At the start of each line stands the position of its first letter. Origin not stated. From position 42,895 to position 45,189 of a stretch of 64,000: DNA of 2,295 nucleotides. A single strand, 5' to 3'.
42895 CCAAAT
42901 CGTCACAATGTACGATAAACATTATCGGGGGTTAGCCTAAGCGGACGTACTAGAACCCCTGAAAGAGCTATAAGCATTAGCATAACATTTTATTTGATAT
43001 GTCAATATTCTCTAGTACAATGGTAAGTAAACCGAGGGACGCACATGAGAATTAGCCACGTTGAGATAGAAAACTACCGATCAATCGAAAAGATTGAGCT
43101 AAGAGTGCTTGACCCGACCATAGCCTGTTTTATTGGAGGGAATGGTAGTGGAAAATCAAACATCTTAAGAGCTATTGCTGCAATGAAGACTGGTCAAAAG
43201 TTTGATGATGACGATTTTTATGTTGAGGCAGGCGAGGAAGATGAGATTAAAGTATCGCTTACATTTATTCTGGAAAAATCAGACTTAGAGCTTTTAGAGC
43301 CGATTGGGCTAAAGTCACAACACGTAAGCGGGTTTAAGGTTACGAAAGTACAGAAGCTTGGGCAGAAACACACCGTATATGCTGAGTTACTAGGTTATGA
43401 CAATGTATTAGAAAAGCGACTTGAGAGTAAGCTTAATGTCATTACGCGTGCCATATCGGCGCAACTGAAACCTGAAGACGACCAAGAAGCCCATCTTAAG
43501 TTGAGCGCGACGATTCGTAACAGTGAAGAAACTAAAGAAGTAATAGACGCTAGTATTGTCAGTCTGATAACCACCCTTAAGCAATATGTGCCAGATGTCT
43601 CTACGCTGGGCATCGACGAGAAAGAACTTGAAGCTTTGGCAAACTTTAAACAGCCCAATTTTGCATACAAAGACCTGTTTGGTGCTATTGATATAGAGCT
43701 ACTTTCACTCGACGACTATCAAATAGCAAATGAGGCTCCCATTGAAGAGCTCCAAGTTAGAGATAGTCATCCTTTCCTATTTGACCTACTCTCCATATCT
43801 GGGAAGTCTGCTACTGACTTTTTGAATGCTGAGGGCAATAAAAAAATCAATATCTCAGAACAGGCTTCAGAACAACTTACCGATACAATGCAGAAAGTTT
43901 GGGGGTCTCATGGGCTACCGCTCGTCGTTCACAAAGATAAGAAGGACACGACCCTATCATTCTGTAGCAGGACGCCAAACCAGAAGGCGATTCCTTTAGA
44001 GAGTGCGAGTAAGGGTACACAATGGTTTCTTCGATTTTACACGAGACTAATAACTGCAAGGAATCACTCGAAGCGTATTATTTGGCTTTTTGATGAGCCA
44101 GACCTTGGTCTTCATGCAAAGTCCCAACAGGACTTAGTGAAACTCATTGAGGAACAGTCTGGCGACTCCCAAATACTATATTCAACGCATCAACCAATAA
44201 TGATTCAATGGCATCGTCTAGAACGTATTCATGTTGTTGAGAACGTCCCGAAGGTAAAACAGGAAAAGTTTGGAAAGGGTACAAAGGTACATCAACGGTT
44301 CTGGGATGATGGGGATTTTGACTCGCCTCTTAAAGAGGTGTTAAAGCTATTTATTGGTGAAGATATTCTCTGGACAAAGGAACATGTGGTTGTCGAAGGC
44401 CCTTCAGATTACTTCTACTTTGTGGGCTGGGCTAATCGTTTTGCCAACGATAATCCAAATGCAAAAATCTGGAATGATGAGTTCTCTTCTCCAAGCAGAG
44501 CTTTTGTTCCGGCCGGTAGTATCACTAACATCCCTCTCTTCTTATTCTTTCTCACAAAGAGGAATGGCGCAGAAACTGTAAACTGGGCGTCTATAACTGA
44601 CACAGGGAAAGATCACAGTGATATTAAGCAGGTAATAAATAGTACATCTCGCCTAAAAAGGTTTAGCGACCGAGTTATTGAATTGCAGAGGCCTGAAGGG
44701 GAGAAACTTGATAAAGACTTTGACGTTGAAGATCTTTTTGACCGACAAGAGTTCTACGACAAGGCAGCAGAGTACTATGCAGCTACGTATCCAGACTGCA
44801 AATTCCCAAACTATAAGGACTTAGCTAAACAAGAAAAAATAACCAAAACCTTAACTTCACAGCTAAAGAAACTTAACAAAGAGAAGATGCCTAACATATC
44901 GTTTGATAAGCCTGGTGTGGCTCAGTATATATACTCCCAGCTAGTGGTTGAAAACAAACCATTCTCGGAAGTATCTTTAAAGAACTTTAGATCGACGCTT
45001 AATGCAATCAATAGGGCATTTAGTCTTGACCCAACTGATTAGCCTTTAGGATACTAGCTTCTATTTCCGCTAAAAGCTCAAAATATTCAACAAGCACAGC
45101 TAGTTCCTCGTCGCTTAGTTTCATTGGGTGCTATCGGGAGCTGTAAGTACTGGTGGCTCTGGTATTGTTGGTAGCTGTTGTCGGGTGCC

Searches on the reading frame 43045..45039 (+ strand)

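Call 70: search_protein_families(library=pfam, proteins=[window:43045-45039:+], max_evalue=0.0001)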
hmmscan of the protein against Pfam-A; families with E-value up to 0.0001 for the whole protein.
window:43045-45039:+ (665 aa): 5 families
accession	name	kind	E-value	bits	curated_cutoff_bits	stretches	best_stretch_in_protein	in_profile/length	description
PF13175.12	AAA_15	-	1.4e-25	91.2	32.1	1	1-387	1-374/374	AAA ATPase domain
PF13304.12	AAA_21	-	6.4e-19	69.6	27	2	311-385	228-301/304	AAA domain, putative AbiEii toxin, Type IV TA system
PF02463.25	SMC_N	-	1.6e-11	44.5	40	1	3-44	2-44/220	RecF/RecN/SMC N terminal domain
PF13476.12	AAA_23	-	2e-08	35.6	27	1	6-225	2-176/201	AAA domain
PF11398.14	DUF2813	-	6.3e-05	22.9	21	0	1-80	1-82/372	Protein of unknown function (DUF2813)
